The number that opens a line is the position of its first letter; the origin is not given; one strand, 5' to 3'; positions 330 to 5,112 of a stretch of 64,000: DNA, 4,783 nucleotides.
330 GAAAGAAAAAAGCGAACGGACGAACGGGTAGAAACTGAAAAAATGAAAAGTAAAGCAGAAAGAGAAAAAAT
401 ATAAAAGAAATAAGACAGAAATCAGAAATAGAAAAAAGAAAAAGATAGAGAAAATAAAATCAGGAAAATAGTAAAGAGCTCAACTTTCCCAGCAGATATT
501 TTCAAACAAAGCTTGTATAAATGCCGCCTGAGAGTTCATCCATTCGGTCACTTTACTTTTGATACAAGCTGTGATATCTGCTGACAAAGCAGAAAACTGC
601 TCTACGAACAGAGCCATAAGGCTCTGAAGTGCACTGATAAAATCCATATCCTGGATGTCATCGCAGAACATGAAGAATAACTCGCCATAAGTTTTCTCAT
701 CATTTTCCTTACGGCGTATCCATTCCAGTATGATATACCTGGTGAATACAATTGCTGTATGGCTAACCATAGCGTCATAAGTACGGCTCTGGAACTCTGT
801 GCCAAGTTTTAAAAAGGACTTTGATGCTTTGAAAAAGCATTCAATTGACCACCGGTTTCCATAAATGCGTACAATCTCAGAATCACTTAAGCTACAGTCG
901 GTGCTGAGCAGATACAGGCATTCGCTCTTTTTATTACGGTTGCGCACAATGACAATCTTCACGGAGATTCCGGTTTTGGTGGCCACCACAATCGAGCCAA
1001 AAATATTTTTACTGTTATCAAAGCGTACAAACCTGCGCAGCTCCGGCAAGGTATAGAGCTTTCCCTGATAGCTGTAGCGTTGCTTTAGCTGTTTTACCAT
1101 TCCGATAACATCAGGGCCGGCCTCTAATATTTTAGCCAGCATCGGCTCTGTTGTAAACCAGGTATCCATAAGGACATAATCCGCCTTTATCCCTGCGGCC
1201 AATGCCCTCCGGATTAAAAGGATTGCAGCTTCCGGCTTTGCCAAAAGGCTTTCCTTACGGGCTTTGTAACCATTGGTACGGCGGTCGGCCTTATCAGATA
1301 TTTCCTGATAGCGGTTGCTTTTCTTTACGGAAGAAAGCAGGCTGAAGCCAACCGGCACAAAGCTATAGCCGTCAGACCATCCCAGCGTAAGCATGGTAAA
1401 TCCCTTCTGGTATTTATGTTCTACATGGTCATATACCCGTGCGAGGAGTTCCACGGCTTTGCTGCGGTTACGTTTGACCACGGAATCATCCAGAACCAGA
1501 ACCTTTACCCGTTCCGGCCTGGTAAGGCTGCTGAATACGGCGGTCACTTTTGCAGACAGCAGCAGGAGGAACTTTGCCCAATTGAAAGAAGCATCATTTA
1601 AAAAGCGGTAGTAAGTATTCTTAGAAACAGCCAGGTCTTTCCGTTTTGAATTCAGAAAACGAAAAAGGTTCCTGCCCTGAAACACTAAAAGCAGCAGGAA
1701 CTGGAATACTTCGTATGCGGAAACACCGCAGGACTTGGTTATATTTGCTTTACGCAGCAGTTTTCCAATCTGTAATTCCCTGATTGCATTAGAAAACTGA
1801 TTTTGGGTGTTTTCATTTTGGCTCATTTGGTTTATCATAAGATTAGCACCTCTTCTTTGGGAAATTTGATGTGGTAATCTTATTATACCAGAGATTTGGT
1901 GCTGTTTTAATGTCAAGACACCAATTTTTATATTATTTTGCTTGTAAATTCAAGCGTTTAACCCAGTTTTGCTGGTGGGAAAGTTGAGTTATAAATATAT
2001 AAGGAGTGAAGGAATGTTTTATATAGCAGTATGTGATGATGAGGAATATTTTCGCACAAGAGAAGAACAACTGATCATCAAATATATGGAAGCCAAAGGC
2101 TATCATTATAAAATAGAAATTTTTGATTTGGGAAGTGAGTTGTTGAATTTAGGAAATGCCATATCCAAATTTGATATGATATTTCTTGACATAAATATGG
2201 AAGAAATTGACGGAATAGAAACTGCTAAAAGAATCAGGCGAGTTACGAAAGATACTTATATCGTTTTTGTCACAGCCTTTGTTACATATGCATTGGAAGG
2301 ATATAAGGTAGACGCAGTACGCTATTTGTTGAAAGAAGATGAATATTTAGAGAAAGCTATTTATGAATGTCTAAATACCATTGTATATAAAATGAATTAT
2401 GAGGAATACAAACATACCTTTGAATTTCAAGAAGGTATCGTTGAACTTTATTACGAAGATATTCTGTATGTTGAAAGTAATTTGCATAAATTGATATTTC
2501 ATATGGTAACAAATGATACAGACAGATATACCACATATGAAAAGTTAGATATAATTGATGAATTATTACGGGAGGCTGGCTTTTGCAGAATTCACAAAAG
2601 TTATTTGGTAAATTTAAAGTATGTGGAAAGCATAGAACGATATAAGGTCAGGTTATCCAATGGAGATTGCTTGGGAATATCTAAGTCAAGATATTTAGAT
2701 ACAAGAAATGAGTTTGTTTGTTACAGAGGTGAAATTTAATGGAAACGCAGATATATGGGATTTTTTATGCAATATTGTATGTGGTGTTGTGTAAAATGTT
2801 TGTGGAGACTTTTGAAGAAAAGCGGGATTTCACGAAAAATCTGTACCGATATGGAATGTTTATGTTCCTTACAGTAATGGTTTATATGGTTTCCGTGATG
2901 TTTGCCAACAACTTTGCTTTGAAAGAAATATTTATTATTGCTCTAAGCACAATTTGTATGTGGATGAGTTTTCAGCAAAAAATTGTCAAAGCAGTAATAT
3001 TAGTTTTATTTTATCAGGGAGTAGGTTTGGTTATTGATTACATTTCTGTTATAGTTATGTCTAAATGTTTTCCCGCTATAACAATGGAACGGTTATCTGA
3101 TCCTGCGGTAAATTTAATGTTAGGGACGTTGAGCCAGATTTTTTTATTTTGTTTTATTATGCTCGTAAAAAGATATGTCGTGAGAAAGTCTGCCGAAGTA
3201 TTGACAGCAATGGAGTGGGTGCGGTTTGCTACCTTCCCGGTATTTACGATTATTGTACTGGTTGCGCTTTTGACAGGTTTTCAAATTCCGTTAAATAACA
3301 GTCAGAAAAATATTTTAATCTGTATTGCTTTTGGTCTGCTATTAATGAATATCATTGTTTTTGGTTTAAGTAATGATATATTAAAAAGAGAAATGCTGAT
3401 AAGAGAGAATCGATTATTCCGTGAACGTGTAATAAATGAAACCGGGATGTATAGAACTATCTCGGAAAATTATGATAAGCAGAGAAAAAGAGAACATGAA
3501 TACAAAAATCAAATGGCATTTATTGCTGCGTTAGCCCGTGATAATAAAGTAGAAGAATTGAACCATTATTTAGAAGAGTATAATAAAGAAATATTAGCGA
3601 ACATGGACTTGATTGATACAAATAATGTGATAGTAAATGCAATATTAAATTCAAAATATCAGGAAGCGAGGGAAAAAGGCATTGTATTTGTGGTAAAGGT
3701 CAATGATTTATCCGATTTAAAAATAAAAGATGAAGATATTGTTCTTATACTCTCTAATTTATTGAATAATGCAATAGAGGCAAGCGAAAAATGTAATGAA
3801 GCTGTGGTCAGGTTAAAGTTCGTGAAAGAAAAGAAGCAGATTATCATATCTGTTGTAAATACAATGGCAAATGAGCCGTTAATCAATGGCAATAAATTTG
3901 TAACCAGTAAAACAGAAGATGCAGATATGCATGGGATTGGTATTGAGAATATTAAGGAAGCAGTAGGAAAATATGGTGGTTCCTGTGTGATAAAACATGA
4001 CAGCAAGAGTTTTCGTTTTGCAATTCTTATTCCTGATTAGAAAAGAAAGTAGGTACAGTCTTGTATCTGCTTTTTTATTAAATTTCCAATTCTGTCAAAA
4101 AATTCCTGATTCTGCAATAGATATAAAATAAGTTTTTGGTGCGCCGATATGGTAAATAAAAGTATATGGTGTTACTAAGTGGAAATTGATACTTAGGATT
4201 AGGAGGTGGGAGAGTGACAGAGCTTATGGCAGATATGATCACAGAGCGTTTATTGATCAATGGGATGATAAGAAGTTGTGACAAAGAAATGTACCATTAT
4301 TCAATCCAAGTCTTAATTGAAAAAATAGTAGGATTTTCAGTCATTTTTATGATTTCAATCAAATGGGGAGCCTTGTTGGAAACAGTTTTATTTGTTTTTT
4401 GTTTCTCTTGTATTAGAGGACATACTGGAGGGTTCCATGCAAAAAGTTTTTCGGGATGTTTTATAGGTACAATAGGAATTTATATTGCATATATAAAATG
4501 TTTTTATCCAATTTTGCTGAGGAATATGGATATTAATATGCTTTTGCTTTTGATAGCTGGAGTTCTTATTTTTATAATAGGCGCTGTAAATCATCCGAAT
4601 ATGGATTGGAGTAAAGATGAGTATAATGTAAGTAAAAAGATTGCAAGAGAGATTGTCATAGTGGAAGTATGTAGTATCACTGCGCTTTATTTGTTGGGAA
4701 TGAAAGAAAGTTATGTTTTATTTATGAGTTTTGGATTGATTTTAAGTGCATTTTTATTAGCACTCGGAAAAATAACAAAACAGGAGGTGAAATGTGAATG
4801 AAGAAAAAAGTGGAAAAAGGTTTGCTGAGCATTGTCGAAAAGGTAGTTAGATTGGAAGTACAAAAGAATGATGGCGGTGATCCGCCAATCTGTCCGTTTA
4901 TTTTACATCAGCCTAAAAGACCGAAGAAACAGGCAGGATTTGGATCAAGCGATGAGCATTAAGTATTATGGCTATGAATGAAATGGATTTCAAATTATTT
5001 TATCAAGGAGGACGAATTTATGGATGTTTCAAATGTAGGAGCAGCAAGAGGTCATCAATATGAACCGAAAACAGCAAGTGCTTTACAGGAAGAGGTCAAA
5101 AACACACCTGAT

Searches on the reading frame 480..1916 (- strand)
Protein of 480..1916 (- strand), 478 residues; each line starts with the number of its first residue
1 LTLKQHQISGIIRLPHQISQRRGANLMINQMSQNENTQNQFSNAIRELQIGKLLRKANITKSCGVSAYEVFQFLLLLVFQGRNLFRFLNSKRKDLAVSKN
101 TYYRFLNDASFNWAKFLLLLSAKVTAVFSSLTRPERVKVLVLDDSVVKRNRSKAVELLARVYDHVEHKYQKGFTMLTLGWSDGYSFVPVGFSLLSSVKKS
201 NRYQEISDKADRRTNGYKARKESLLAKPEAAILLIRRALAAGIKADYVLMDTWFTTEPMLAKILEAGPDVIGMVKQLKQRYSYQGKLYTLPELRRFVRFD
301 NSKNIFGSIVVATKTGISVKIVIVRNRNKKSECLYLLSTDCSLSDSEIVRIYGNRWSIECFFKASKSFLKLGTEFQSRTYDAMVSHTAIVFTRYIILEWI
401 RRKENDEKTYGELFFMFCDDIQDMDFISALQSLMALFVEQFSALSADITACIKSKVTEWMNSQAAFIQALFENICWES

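Call 44: search_protein_families(library=pfam, proteins=[window:480-1916:-], max_evalue=0.01)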
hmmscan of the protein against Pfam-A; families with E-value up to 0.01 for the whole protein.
window:480-1916:- (478 aa): 3 families
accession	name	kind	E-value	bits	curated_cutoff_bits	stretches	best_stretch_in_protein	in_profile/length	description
PF13546.12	DDE_5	-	1.4e-18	67.9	27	1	98-274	43-208/272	DDE superfamily endonuclease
PF01609.27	DDE_Tnp_1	-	1.6e-07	31.7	23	1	234-392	68-196/200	Transposase DDE domain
PF04693.18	DDE_Tnp_2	-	0.00012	21.9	20.2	1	314-367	235-287/327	Archaeal putative transposase ISC1217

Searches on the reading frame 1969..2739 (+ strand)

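Call 44: search_protein_families(library=pfam, proteins=[window:1969-2739:+], max_evalue=0.01)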
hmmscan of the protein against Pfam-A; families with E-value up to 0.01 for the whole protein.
window:1969-2739:+ (256 aa): 2 families
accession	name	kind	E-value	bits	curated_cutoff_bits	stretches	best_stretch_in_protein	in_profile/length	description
PF04397.21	LytTR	-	2.5e-16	60.1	22.6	1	157-242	3-90/98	LytTr DNA-binding domain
PF00072.30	Response_reg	-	5.1e-15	56.1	30.2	1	19-123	1-100/111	Response regulator receiver domain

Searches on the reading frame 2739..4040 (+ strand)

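Call 44: search_protein_families(library=pfam, proteins=[window:2739-4040:+], max_evalue=0.01)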
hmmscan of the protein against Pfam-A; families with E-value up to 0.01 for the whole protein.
window:2739-4040:+ (433 aa): 2 families
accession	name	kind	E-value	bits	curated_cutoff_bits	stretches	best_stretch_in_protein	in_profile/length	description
PF14501.12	HATPase_c_5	-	1.8e-24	86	22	1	329-432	1-102/102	GHKL domain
PF02518.31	HATPase_c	-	1.1e-07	32.8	26.4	1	332-429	4-105/111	Histidine kinase-, DNA gyrase B-, and HSP90-like ATPase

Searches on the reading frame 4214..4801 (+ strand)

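Call 44: search_protein_families(library=pfam, proteins=[window:4214-4801:+], max_evalue=0.01)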
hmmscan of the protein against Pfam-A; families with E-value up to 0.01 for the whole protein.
window:4214-4801:+ (195 aa): 1 family
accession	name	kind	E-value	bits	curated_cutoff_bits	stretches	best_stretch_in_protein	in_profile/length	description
PF04647.20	AgrB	-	3.3e-31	108.5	23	1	7-183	2-182/185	Accessory gene regulator B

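Call 79: search_protein_families(library=ncbifam, proteins=[window:4214-4801:+], max_evalue=0.01)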
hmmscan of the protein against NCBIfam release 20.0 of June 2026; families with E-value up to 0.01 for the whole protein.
window:4214-4801:+ (195 aa): 1 family
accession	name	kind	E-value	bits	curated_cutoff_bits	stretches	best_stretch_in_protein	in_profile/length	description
NF002210.0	PRK01100.1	equivalog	7.8e-07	29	282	1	2-105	11-114/210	accessory gene regulator ArgB-like protein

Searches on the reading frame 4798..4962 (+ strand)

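Call 44: search_protein_families(library=pfam, proteins=[window:4798-4962:+], max_evalue=0.01)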
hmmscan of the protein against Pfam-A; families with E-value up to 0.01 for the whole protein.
window:4798-4962:+ (54 aa): 0 families

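Call 79: search_protein_families(library=ncbifam, proteins=[window:4798-4962:+], max_evalue=0.01)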
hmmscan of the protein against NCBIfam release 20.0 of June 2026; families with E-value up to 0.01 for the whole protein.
window:4798-4962:+ (54 aa): 1 family
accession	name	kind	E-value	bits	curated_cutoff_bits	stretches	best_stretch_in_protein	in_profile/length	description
TIGR04223.1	quorum_AgrD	subfamily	1.3e-06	28.4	19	1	7-44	5-35/38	AgrD family cyclic lactone autoinducer peptide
